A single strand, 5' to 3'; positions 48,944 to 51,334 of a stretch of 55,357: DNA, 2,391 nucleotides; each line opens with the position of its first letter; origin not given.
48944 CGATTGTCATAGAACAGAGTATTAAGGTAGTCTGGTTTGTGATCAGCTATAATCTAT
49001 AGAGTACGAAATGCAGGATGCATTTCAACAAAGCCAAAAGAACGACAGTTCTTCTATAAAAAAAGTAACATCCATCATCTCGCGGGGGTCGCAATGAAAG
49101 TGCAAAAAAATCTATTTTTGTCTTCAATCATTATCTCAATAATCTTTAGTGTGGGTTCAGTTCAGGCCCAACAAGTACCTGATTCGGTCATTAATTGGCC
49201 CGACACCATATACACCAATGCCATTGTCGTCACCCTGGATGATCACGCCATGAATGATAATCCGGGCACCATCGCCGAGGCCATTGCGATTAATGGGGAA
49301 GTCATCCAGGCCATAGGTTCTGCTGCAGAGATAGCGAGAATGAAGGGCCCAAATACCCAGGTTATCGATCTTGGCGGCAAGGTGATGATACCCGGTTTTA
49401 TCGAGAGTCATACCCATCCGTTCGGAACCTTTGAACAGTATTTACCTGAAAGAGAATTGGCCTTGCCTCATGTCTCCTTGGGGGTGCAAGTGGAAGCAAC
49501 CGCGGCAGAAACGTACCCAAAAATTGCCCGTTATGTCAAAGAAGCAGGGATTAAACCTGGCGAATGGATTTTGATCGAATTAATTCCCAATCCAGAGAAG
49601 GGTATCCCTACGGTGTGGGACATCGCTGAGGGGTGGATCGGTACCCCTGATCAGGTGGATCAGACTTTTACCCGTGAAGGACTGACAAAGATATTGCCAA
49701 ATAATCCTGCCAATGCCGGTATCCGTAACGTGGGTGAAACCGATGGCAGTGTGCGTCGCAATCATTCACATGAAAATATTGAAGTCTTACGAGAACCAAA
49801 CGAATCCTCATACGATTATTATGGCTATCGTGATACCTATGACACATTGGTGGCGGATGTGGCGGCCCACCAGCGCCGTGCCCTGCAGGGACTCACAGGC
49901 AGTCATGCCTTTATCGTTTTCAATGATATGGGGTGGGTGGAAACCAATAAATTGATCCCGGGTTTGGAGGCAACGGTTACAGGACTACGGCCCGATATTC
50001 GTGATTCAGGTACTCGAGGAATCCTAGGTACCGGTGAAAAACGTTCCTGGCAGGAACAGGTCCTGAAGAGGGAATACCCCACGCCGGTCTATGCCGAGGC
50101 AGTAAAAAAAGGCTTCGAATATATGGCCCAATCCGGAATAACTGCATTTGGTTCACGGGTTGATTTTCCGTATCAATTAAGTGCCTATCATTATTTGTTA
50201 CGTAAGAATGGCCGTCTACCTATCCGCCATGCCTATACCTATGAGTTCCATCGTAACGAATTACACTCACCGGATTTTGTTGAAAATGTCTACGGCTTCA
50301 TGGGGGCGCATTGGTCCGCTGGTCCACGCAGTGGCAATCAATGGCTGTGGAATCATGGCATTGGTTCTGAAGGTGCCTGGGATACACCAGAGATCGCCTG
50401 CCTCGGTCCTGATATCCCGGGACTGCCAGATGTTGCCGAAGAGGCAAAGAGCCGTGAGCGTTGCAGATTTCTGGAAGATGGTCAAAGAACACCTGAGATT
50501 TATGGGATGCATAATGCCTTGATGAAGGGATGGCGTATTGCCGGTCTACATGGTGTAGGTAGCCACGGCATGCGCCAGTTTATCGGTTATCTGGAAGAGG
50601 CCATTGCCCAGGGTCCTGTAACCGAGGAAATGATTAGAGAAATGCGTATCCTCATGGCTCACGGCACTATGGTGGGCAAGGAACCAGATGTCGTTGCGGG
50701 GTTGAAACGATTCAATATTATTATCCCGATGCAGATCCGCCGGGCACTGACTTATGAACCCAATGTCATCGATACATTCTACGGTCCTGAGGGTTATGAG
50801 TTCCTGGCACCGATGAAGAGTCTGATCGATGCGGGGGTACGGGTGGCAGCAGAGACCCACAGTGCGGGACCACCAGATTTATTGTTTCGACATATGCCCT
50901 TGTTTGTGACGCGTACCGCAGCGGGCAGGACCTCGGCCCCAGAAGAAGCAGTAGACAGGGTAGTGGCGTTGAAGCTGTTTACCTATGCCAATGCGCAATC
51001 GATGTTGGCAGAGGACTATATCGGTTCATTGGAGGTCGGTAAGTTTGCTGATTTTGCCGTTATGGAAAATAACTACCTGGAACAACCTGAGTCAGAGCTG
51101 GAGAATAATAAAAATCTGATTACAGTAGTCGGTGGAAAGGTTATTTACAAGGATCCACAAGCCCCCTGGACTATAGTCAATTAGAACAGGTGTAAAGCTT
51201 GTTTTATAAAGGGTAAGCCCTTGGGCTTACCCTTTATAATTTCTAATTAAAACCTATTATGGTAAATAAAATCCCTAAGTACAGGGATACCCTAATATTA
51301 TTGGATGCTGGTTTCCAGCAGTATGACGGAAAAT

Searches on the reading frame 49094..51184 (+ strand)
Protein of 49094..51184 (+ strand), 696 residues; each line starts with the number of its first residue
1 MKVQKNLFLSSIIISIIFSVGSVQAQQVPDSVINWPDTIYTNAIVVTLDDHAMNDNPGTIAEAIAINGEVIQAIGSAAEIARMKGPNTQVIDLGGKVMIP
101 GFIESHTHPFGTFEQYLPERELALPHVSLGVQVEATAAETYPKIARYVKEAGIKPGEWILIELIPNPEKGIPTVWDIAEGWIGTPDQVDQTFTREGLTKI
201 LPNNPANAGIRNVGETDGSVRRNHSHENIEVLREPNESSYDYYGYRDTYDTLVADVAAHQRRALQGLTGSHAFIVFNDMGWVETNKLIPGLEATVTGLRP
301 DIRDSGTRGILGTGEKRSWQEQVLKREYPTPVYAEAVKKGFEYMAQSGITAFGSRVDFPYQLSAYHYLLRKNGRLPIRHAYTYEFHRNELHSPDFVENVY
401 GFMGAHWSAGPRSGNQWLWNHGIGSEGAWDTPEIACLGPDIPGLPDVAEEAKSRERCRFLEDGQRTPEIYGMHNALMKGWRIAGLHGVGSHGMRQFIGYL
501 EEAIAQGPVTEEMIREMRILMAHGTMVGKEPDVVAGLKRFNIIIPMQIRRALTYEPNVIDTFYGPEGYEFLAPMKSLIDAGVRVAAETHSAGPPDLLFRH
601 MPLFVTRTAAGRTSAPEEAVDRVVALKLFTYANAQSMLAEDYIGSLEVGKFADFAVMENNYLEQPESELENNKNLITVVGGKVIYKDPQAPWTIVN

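Call 3: search_protein_families(library=pfam, proteins=[window:49094-51184:+], max_evalue=0.01)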
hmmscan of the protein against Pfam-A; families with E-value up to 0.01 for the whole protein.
window:49094-51184:+ (696 aa): 2 families
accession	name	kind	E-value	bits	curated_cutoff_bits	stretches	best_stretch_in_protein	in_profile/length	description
PF07969.17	Amidohydro_3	-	9.7e-35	121.4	29.7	2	327-685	151-472/472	Amidohydrolase family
PF01979.26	Amidohydro_1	-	1.8e-09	37.8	25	1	571-683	232-344/345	Amidohydrolase family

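Call 13: search_solved_structures(query=window:49094-51181:+, max_evalue=0.01, show_alignments=2)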
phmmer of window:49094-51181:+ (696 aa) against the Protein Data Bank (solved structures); distinct sequences matched with E-value up to 0.01: 18.
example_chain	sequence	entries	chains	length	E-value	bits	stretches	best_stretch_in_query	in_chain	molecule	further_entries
3ooq_A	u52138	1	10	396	2.3e-05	26.2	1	67-115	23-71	amidohydrolase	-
7ww2_A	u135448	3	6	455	0.00019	23.1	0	42-120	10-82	8-oxoguanine deaminase | Hydroxydechloroatrazine ethylaminohydrolase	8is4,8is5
3icj_A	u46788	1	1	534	0.00026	22.7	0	615-664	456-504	uncharacterized metal-dependent hydrolase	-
2aqo_A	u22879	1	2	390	0.00045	21.9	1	59-133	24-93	Isoaspartyl dipeptidase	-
1ybq_A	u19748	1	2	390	0.00092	20.9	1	59-129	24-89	Isoaspartyl dipeptidase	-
1onw_A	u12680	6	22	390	0.00092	20.9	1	59-129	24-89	Isoaspartyl dipeptidase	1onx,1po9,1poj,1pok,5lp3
2aqv_A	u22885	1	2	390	0.00092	20.9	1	59-129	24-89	Isoaspartyl dipeptidase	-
3lnp_A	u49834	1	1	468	0.0014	20.3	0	579-663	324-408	Amidohydrolase family Protein OLEI01672_1_465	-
1v4y_A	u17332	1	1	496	0.0017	20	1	55-134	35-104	D-aminoacylase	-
1rjq_A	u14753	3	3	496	0.0017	20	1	55-134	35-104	D-aminoacylase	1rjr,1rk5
1rjp_A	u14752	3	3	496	0.0017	20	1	55-134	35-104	D-aminoacylase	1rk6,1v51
1m7j_A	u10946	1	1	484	0.0018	19.9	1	56-134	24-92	D-aminoacylase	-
4v1x_A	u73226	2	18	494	0.0025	19.4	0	72-109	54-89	ATRAZINE CHLOROHYDROLASE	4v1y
4dyk_A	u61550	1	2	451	0.005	18.4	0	572-663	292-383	AMIDOHYDROLASE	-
4gbd_A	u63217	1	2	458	0.0051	18.4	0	572-663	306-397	Putative uncharacterized protein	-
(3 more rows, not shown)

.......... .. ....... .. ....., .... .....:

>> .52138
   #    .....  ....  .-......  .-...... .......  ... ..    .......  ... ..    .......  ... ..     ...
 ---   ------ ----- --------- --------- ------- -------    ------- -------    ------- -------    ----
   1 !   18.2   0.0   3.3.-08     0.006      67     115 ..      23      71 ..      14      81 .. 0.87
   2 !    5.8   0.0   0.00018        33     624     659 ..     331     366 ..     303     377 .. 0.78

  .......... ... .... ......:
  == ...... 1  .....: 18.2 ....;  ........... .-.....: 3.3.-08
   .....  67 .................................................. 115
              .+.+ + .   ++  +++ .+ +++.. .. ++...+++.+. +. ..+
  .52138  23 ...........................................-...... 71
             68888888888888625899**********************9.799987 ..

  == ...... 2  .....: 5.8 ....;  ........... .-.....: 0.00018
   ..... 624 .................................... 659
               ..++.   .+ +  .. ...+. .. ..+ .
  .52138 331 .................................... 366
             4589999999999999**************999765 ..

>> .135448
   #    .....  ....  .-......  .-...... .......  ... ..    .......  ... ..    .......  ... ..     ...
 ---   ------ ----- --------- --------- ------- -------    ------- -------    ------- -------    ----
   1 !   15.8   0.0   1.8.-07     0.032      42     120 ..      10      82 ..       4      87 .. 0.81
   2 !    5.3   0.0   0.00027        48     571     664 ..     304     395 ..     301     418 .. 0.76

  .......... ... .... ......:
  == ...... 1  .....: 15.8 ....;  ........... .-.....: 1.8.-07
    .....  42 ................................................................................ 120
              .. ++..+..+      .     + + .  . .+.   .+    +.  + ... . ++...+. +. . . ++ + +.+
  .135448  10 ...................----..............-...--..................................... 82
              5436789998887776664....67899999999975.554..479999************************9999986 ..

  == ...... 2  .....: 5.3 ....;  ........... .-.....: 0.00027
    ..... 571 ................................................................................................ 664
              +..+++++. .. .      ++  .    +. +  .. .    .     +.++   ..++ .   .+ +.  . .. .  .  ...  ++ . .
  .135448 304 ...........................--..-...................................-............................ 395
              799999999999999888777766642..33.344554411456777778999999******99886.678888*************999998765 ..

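Call 20: search_protein_families(library=ncbifam, proteins=[window:49094-51181:+], max_evalue=0.001)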
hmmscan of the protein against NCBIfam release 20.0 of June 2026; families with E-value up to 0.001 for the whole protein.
window:49094-51181:+ (696 aa): 24 families
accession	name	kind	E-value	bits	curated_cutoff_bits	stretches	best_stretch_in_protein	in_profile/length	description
TIGR01224.1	hutI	equivalog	2.4e-11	43.1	298.15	1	62-109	4-49/377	imidazolonepropionase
NF006549.0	PRK09045.1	equivalog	5e-11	41.9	540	1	571-662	292-383/444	TRZ/ATZ family hydrolase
NF006056.0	PRK08204.1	subfamily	2.6e-10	39.7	391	1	38-109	5-67/449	hypothetical protein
NF006055.0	PRK08203.1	equivalog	9.3e-10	37.6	532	1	39-117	8-79/455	8-oxoguanine deaminase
NF006679.0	PRK09228.1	subfamily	9.6e-10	37.8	351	1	63-108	33-78/433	guanine deaminase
TIGR03314.1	Se_ssnA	subfamily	3.6e-09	36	455.5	1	42-115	5-73/441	putative selenium metabolism protein SsnA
NF005557.0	PRK07228.1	equivalog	3.9e-09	35.7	522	1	52-110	12-66/445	5'-deoxyadenosine deaminase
TIGR02967.1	guan_deamin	equivalog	1.7e-08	33.9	375.4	0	613-675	316-378/401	guanine deaminase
NF005540.0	PRK07203.1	equivalog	5.9e-08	31.8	444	1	55-114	15-73/444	putative aminohydrolase SsnA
NF006689.0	PRK09237.1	equivalog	3.9e-07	29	371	1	63-116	24-73/383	amidohydrolase/deacetylase family metallohydrolase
NF051886.1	XaaProDiPepCaul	equivalog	4.5e-07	29.2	500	1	62-130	19-84/398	Xaa-Pro dipeptidase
NF004636.0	PRK05985.1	subfamily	5.8e-07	28.6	408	1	61-110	17-62/398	amidohydrolase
NF005211.0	PRK06687.1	equivalog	3.2e-06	26.2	703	0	572-659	286-373/419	TRZ/ATZ family protein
NF004995.0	PRK06380.1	subfamily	1.4e-05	24.2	567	0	40-108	5-62/418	metal-dependent hydrolase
NF012037.0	PRK15493.1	equivalog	4.8e-05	22.3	779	0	38-108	3-67/435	bifunctional S-methyl-5'-thioadenosine deaminase/S-adenosylhomocysteine deaminase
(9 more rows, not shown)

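Call 29: search_protein_representatives(protein=window:49094-51181:+)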
Query: 696 residues. Proteins with E-value up to 0.001 (for the whole library): 10506; up to 1e-10: 1766; up to 1e-30: 115. The best 150 are listed.
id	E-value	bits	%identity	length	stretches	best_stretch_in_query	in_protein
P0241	0.0e+00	1141.5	72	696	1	11-693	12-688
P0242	3.4e-148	511.5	41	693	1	12-688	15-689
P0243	6.1e-142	490.9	43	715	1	29-689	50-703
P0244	5.7e-105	368.7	38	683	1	34-689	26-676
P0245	8.6e-97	341.6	35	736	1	12-693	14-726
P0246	1.4e-95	337.6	38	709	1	36-682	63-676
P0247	6.5e-94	332.1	42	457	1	270-692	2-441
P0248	4.6e-93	329.3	37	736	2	270-690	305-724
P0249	6.0e-89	315.7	37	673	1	33-682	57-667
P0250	4.4e-86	306.2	39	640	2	303-685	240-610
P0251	8.9e-86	305.2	36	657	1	33-689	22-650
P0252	2.6e-84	300.4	35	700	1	25-689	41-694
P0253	4.6e-80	286.3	38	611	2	275-685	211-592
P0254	1.3e-78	281.5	37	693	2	275-692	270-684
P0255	5.8e-78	279.4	42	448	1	328-688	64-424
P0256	1.4e-75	271.5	39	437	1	271-691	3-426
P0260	4.7e-63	230.1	36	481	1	269-692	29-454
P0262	2.9e-55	204.3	34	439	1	275-692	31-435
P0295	2.1e-39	151.9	42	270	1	34-235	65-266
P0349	4.2e-32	127.8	43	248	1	36-210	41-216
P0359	8.9e-30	120.1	39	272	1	35-212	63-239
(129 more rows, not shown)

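Call 45: predict_structure(alignment_id=A5)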
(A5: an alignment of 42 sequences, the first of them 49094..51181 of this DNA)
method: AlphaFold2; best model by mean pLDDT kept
length: 696 residues; sequences in the alignment: 42
mean_pLDDT: 88.8   pTM: 0.87
mean pLDDT of the five models: 88.8, 88.2, 87.8, 87.3, 86.6
residues with pLDDT >= 90: 491; 70-90: 137; 50-70: 32; < 50: 36
segments of 3 or more residues with pLDDT < 50: 22-28, 241-269
pLDDT, mean of each block of 10 residues (from residue 1): 78 76 46 84 98 98 98 98 94 96 93 85 92 97 98 98 90 80 92 98 97 91 91 79 39 43 44 92 95 92 94 89 91 96 94 93 97 97 87 93 92 90 81 81 87 77 86 95 92 94 95 97 93 98 95 88 92 98 93 77 94 96 98 97 98 97 93 95 93 65
secondary structure, 60 per line:
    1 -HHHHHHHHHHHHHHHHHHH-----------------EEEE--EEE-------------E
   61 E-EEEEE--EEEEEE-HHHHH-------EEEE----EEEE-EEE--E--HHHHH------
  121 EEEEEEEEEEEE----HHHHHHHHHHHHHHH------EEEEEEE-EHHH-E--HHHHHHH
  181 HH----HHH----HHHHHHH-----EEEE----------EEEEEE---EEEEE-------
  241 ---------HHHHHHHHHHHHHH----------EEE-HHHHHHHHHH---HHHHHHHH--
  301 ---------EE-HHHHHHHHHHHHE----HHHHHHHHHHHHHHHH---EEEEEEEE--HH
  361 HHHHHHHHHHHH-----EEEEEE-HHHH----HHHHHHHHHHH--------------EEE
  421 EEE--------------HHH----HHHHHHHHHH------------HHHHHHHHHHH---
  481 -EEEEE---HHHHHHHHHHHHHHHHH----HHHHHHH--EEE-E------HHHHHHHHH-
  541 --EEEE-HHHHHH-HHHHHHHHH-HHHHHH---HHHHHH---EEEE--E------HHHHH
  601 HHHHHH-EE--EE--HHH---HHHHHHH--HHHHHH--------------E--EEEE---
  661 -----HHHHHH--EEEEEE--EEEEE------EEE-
elements in order (helices of 4 or more, strands of 3 or more residues): H2-20 E38-41 E44-46 E63-67 E70-75 H77-81 E89-92 E97-100 E102-104 H110-114 E121-132 H137-151 E158-164 H174-182 H194-200 E206-209 E220-225 E229-233 H250-263 E274-276 H278-287 H291-298 H313-324 H330-345 E349-356 H359-372 E378-383 H385-388 H393-403 E418-423 H445-454 H467-477 E482-486 H490-506 H511-517 E520-522 H531-539 E543-546 H548-553 H555-563 H565-570 H574-579 E583-586 H596-606 H622-628 H631-636 E654-657 H666-671 E674-679 E682-686 E693-695

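Call 47: fold_search(model_id=the predicted structure, library=pdb)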
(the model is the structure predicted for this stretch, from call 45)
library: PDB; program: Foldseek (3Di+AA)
matches with E <= 10: 937; with E <= 0.001: 268
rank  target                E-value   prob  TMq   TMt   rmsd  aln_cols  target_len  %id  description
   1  3icj                  3.7e-20  1.00  0.48  0.69   7.9       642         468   16  Crystal structure of an uncharacterized metal-dependent hydrolase from pyrococcus furiosus (released 2009-07-28)
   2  3igh                  6.4e-19  1.00  0.50  0.69   7.7       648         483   16  Crystal structure of an uncharacterized metal-dependent hydrolase from pyrococcus horikoshii ot3 (released 2009-08-04)
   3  4v1x_E                2.5e-11  1.00  0.41  0.59   7.7       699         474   13  The structure of the hexameric atrazine chlorohydrolase, AtzA (released 2015-03-11)
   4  4v1x_A                3.1e-11  1.00  0.42  0.60   7.6       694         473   12  The structure of the hexameric atrazine chlorohydrolase, AtzA (released 2015-03-11)
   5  3lnp                  3.9e-11  1.00  0.39  0.58   9.8       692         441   12  Crystal Structure of Amidohydrolase family Protein OLEI01672_1_465 from Oleispira antarctica (released 2010-02-16)
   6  4v1x_B                4.8e-11  1.00  0.42  0.60   7.6       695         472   12  The structure of the hexameric atrazine chlorohydrolase, AtzA (released 2015-03-11)
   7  2q09                  6.0e-11  1.00  0.39  0.63   8.4       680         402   11  Crystal structure of Imidazolonepropionase from environmental sample with bound inhibitor 3-(2,5-Dioxo-imidazolidin-4-yl (released 2007-06-05)
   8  6sj1_B                6.0e-11  1.00  0.40  0.54  10.0       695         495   13  Amidohydrolase, AHS (released 2020-01-15)
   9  6sj1_A                1.5e-10  1.00  0.41  0.55   9.2       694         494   12  Amidohydrolase, AHS (released 2020-01-15)
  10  5hmd_B                1.8e-10  1.00  0.34  0.51  12.5       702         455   14  Crystal structure of triazine hydrolase variant (Y215H/E241Q) (released 2016-11-02)
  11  6sj0_B                1.9e-10  1.00  0.38  0.51  12.3       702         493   13  Amidohydrolase, AHS (released 2020-01-15)
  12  6sj0_A                2.0e-10  1.00  0.40  0.54  10.6       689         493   12  Amidohydrolase, AHS (released 2020-01-15)
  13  2gok_A                2.1e-10  1.00  0.39  0.62   8.3       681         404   11  Crystal structure of the imidazolonepropionase from Agrobacterium tumefaciens at 1.87 A resolution (released 2006-04-25)
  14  4gbd_A                3.1e-10  1.00  0.40  0.61   8.4       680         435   11  Crystal Structure Of Adenosine Deaminase From Pseudomonas Aeruginosa Pao1 with bound Zn and methylthio-coformycin (released 2013-06-12)
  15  2oof                  3.3e-10  1.00  0.39  0.63   8.8       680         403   11  The crystal structure of 4-imidazolone-5-propanoate amidohydrolase from environmental sample (released 2007-02-20)
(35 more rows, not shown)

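Call 69: find_encoding_contigs(protein=P0247, flank=6000, max_places=4)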
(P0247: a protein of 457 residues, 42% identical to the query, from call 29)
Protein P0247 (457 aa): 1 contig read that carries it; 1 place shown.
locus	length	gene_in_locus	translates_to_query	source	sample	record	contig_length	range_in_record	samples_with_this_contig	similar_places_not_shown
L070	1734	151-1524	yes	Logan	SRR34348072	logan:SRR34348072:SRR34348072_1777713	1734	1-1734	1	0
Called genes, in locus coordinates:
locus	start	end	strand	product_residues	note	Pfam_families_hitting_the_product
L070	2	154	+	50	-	?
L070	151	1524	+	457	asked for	PF07969:Amidohydro_3, PF01979:Amidohydro_1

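Call 70: find_encoding_contigs(protein=P0256, flank=6000, max_places=4)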
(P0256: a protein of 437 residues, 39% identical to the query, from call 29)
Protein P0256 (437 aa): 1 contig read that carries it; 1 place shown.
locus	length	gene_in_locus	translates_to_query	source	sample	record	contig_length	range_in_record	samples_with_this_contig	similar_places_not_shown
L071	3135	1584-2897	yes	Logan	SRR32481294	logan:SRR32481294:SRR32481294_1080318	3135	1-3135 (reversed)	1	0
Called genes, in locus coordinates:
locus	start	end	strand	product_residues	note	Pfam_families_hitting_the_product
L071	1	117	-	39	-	?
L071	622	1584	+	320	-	PF07969:Amidohydro_3 (weak)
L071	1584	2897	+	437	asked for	PF07969:Amidohydro_3, PF01979:Amidohydro_1 (weak)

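Call 73: find_encoding_contigs(protein=P0255, flank=6000, max_places=4)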
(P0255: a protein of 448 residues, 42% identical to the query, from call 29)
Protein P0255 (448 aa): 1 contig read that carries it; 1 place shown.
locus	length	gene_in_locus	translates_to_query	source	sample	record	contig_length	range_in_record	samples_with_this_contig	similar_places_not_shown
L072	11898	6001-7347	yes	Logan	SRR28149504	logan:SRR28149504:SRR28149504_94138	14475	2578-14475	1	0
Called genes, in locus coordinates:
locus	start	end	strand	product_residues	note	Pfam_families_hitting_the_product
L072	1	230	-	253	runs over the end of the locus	PF00005:ABC_tran, PF13304:AAA_21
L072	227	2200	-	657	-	PF05573:NosL, PF05048:NosD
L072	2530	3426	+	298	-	-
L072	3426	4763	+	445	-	PF07969:Amidohydro_3, PF01979:Amidohydro_1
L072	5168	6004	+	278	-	PF07969:Amidohydro_3 (weak)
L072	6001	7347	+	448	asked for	PF01979:Amidohydro_1, PF07969:Amidohydro_3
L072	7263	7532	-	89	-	-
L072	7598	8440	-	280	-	PF26236:DUF8054_N, PF26238:DUF8054_M, PF26237:DUF8054_C (weak)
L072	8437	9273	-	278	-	-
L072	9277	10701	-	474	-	-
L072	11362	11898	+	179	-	?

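Call 75: list_cluster_members(proteins=[P0255, P0256, P0247, P0295, P0359, P0349, P0260, P0262])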
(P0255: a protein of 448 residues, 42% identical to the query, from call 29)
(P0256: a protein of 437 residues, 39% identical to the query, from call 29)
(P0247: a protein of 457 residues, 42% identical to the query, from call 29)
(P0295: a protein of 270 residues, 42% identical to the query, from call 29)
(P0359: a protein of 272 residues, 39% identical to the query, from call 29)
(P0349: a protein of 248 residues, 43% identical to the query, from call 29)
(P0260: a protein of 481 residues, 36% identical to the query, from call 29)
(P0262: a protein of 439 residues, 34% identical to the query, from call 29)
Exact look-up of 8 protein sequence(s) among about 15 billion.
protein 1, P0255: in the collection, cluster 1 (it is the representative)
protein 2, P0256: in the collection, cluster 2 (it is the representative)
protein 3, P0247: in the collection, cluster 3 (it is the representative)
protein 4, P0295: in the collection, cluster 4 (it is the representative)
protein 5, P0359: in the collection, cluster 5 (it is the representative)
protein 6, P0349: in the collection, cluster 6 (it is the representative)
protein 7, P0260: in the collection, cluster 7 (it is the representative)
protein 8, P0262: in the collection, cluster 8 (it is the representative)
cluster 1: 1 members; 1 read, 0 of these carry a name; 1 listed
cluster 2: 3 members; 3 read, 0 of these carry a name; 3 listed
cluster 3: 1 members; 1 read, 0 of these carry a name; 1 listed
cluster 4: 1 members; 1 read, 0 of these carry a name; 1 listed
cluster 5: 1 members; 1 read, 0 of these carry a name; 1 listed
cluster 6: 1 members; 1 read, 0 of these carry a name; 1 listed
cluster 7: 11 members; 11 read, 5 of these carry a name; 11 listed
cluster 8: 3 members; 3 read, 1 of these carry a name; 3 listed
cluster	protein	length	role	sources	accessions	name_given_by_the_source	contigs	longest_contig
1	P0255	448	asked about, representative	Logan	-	-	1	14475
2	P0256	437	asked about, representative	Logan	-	-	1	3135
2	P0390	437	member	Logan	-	-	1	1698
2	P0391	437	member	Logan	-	-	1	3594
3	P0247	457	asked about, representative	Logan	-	-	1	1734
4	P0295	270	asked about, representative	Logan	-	-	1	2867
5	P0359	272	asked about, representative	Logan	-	-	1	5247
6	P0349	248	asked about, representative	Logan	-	-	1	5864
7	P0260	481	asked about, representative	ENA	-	-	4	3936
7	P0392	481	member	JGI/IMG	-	predicted amidohydrolase YtcJ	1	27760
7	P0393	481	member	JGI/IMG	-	predicted amidohydrolase YtcJ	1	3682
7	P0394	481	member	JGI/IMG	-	predicted amidohydrolase YtcJ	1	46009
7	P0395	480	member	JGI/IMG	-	predicted amidohydrolase YtcJ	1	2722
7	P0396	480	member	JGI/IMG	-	predicted amidohydrolase YtcJ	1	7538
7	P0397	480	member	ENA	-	-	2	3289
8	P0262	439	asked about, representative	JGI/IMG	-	predicted amidohydrolase YtcJ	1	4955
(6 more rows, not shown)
